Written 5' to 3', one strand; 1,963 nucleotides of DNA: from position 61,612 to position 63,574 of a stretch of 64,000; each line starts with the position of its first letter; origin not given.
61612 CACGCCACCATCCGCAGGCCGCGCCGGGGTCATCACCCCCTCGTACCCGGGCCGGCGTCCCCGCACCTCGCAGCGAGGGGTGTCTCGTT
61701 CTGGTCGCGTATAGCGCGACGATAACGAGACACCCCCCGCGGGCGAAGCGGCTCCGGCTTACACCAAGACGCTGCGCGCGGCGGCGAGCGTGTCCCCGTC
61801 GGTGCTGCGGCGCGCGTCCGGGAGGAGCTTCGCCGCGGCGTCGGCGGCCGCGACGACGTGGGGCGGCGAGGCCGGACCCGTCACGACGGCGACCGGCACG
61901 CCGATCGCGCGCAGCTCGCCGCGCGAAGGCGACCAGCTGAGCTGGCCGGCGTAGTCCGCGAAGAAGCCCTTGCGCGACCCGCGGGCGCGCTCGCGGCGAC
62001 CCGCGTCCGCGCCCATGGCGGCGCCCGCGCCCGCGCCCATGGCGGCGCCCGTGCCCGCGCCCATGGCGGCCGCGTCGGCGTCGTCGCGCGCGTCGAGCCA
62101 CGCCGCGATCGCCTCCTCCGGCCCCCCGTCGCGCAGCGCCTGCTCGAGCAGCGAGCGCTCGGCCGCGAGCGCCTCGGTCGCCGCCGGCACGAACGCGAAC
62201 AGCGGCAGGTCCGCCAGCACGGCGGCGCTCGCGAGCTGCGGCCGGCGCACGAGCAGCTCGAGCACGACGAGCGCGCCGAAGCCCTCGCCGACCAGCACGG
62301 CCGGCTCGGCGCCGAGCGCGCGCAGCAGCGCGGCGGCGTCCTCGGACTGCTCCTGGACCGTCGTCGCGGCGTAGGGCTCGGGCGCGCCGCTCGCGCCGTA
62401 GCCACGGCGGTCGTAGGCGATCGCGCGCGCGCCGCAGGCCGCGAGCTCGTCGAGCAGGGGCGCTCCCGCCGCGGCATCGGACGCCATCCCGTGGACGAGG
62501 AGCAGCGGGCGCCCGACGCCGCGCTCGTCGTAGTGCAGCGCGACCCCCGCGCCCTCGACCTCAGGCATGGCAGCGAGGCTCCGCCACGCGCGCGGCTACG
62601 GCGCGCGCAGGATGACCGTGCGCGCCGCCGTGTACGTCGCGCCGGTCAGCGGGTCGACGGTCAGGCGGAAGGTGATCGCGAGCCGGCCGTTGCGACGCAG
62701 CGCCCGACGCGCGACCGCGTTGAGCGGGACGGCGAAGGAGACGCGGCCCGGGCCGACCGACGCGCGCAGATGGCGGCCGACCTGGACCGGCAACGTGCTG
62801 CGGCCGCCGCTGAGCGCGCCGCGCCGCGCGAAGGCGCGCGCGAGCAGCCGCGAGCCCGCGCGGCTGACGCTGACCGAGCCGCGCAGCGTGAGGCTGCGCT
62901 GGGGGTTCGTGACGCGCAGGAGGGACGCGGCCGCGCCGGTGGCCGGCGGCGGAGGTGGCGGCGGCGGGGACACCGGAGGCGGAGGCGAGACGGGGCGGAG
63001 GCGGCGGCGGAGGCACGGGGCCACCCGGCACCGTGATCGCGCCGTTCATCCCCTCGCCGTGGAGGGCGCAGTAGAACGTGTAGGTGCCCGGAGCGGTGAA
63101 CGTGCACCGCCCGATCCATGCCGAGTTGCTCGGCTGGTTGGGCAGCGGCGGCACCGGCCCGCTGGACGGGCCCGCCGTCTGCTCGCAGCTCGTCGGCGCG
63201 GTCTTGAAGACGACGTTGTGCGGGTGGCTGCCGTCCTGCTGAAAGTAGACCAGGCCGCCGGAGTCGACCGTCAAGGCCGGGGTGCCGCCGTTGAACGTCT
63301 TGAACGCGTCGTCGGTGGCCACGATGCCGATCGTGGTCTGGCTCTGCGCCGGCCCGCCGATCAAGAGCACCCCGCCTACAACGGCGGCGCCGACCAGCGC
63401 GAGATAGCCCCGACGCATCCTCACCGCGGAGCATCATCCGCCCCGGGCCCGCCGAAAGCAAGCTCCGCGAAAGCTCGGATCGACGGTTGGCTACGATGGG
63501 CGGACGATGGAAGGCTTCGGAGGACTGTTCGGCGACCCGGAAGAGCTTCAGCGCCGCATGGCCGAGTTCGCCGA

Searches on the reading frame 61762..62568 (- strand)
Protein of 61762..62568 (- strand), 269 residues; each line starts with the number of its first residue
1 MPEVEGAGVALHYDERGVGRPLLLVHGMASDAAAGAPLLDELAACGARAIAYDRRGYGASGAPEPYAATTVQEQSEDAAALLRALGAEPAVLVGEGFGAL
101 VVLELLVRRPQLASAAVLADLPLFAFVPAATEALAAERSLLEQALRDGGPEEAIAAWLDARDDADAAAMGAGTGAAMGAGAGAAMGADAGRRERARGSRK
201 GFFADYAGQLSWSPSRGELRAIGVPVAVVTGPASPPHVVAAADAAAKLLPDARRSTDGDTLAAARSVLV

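Call 50: search_protein_families(library=pfam, max_evalue=0.0001, proteins=[window:61762-62568:-])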
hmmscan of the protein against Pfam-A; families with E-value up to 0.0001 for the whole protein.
window:61762-62568:- (269 aa): 3 families
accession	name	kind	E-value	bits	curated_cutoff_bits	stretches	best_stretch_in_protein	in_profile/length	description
PF00561.26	Abhydrolase_1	-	9.4e-14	52.1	25.8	1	21-121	2-102/245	alpha/beta hydrolase fold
PF12146.15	Hydrolase_4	-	3e-12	46.8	27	1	22-119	7-107/239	Serine aminopeptidase, S33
PF12697.13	Abhydrolase_6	-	3.9e-10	41.2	26.3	1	22-246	1-187/217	Alpha/beta hydrolase family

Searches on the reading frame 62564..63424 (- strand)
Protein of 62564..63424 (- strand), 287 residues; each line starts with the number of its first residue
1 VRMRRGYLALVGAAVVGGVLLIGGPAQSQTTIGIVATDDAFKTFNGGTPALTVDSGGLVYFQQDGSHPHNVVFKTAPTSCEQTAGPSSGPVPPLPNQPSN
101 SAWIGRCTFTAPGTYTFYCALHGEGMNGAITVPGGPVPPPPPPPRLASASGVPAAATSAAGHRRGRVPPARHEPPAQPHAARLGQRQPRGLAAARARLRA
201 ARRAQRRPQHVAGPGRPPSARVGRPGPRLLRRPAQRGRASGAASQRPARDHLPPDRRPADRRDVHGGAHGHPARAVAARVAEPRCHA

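Call 50: search_protein_families(library=pfam, max_evalue=0.0001, proteins=[window:62564-63424:-])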
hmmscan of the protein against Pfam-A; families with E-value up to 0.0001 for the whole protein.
window:62564-63424:- (287 aa): 1 family
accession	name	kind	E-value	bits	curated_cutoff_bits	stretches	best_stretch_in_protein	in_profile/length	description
PF00127.26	Copper-bind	-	2e-07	31.8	21.2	1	48-132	16-98/99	Copper binding proteins, plastocyanin/azurin family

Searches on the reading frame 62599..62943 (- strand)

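Call 12: search_protein_families(library=pfam, max_evalue=1, proteins=[window:62599-62943:-])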
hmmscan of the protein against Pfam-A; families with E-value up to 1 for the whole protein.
seq(115 aa): 1 family
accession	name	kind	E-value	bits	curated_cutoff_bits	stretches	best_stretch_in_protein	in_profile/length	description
PF22352.2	K319L-like_PKD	-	0.079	13.4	27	0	9-26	5-22/84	K319L-like, PKD domain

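Call 13: search_protein_families(library=ncbifam, max_evalue=1, proteins=[window:62599-62943:-])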
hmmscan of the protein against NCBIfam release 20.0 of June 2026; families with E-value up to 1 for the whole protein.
seq(115 aa): 0 families
